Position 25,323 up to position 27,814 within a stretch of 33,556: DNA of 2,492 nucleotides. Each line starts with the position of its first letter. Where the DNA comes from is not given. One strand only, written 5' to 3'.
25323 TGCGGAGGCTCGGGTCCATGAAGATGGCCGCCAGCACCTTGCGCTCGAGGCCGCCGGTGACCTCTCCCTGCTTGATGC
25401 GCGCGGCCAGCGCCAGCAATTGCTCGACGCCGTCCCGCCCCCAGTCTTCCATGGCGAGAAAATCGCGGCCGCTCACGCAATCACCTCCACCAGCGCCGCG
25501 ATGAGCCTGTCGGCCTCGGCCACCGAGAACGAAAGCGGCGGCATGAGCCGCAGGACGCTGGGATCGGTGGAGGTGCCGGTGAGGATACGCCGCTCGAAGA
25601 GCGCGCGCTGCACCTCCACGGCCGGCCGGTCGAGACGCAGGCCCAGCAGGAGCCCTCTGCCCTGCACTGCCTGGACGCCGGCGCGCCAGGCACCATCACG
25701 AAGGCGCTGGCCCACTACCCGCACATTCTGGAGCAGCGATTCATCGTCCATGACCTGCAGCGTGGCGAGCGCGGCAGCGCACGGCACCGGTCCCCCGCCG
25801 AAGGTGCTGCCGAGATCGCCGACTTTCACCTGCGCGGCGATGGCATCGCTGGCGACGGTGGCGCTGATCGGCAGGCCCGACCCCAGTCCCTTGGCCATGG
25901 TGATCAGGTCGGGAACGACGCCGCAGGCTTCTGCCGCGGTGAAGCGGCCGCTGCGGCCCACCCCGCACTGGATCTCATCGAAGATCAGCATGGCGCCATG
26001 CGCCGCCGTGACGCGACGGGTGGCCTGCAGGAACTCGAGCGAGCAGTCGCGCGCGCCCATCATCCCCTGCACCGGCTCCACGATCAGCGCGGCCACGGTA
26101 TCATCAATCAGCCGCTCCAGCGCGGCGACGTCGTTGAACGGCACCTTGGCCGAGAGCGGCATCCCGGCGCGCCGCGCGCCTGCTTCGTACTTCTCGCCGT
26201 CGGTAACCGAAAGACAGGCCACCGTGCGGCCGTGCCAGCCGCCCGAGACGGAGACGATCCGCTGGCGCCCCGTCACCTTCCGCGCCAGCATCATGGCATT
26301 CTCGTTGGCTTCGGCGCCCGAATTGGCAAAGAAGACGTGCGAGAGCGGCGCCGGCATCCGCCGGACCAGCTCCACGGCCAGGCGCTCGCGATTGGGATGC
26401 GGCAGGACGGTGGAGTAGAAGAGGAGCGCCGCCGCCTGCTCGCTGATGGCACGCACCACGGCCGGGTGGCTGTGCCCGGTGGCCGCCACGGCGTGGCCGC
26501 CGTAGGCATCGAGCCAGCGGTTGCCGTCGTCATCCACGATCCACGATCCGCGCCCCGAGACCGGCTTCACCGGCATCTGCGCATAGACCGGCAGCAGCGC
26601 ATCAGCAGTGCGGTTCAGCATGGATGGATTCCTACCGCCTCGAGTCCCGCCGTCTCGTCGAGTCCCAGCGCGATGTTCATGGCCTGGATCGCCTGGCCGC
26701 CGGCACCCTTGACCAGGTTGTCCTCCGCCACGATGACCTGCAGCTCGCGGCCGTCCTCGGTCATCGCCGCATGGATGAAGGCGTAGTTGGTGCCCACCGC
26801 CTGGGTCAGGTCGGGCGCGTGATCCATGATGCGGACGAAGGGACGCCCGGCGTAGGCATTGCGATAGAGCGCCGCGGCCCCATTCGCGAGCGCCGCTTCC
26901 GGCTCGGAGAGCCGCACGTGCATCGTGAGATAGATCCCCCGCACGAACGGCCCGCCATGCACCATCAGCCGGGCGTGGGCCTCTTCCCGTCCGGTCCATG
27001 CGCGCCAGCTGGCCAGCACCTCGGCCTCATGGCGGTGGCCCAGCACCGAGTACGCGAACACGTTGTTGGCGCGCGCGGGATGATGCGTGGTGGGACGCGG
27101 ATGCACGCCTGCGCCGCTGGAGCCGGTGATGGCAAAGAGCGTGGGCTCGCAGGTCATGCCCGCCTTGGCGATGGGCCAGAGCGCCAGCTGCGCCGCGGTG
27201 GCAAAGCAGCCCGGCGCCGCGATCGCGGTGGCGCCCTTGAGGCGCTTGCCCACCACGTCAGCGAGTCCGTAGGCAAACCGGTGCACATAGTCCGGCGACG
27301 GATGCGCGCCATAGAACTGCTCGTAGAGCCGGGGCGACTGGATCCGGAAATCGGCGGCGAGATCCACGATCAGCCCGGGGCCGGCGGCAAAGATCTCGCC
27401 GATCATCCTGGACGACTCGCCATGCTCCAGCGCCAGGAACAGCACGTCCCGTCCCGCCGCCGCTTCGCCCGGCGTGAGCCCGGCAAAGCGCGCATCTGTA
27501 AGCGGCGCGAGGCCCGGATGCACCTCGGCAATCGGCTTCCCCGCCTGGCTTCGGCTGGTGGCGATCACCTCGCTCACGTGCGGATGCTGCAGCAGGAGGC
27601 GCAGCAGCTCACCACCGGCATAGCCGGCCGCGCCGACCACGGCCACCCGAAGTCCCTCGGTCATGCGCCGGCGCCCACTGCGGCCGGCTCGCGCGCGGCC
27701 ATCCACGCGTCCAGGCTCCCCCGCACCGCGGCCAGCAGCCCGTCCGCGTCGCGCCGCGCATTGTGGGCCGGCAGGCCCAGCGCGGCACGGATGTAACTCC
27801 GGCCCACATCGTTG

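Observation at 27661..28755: Uncharacterised P-loop-like protein locked into the arg operon: candidate non-orthologous N-acyl-glutamate synthase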

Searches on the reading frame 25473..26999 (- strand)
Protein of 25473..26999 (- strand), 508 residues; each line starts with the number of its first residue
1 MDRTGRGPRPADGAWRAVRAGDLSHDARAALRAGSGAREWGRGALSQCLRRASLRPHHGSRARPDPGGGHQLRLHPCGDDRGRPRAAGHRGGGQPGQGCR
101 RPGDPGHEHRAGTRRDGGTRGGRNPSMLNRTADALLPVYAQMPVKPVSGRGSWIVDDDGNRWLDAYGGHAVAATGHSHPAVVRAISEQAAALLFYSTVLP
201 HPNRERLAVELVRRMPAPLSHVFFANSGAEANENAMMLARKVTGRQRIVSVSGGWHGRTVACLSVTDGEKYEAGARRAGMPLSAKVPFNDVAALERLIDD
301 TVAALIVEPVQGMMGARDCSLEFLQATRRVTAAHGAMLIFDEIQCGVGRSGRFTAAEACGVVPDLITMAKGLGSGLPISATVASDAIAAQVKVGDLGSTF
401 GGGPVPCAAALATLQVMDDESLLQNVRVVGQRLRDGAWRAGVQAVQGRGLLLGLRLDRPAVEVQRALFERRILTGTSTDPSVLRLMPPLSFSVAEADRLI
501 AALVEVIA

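Call 9: search_protein_families(library=ncbifam, proteins=[window:25473-26999:-], max_evalue=0.00001)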
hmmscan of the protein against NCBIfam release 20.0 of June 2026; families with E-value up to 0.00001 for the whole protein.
window:25473-26999:- (508 aa): 69 families (the best 25 are shown)
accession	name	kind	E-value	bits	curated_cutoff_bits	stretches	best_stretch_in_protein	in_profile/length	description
NF002874.0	PRK03244.1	equivalog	2e-105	352.8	457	1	126-507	9-392/399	acetylornithine transaminase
TIGR00707.1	argD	subfamily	1.2e-98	330.5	410.05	1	136-507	3-380/381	acetylornithine/succinylornithine family transaminase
NF002325.0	PRK01278.1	subfamily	5.3e-97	325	372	1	132-506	3-385/395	acetylornithine transaminase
NF042418.1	LysJ_Th_th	equivalog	1.7e-85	287.3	700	1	138-508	14-386/386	[LysW]-aminoadipate semialdehyde transaminase LysJ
NF005993.0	PRK08117.1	subfamily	3.3e-84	283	574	2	299-507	205-427/433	aspartate aminotransferase family protein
NF002797.0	PRK02936.1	equivalog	7e-84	281.8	496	1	134-507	3-377/385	acetylornithine transaminase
NF003468.0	PRK05093.1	subfamily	1.6e-82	277.4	522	1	133-501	14-393/405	acetylornithine/succinyldiaminopimelate transaminase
TIGR03246.1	arg_catab_astC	subfamily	1.1e-77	261.7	609.95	1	133-498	8-384/397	acetylornithine/succinylornithine family transaminase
NF004426.0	PRK05769.1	equivalog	1.8e-73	247.9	552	1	126-507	19-437/441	acetyl ornithine aminotransferase family protein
NF002985.0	PRK03715.1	equivalog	2.3e-72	243.9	568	1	132-507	8-391/395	acetylornithine transaminase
NF009047.0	PRK12381.1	subfamily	2.1e-70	237.6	630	1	133-498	12-388/406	bifunctional succinylornithine transaminase/acetylornithine transaminase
NF045491.1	LysJ_Sulfobales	equivalog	8.2e-69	232.3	700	1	135-493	3-363/386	[LysW]-aminoadipate semialdehyde/glutamate semialdehyde transaminase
NF053554.1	prodigi_MAP_PigE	equivalog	4.2e-66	223.9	850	1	148-460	406-731/837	prodigiosin MAP biosynthesis aminotransferase PigE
NF003087.0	PRK04013.1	equivalog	1.5e-65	221.8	528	1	144-497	8-348/364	acetylornithine/acetyl-lysine aminotransferase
NF003273.0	PRK04260.1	equivalog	3.6e-62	210.1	616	1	136-507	5-375/376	acetylornithine transaminase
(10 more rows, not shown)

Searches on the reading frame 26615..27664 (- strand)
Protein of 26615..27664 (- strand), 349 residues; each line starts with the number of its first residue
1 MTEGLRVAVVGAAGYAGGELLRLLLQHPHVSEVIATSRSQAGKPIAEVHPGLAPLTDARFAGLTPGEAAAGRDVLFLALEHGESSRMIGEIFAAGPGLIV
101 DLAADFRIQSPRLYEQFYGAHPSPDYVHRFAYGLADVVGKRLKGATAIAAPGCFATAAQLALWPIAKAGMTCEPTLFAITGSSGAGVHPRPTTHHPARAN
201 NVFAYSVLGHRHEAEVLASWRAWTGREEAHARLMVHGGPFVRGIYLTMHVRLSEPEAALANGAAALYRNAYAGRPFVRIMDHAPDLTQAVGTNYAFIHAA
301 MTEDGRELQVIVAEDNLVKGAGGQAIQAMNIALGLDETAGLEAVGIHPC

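Call 9: search_protein_families(library=ncbifam, proteins=[window:26615-27664:-], max_evalue=0.00001)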
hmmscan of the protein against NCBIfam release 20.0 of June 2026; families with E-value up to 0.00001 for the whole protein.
window:26615-27664:- (349 aa): 5 families
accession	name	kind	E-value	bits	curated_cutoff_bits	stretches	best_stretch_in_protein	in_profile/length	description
TIGR01850.1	argC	equivalog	2.9e-99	332.5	233.6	1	6-348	2-345/345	N-acetyl-gamma-glutamyl-phosphate reductase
TIGR01851.1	argC_other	equivalog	1.9e-15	57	229.85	1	130-335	89-310/310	N-acetyl-gamma-glutamyl-phosphate reductase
TIGR00978.1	asd_EA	equivalog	3.3e-09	36.3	301.2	0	5-187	1-181/342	aspartate-semialdehyde dehydrogenase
NF006416.0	PRK08664.1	subfamily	9.7e-08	31.6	232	0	5-48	4-48/350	aspartate-semialdehyde dehydrogenase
NF011456.0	PRK14874.1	equivalog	1e-05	24.8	223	0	2-45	2-47/346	aspartate-semialdehyde dehydrogenase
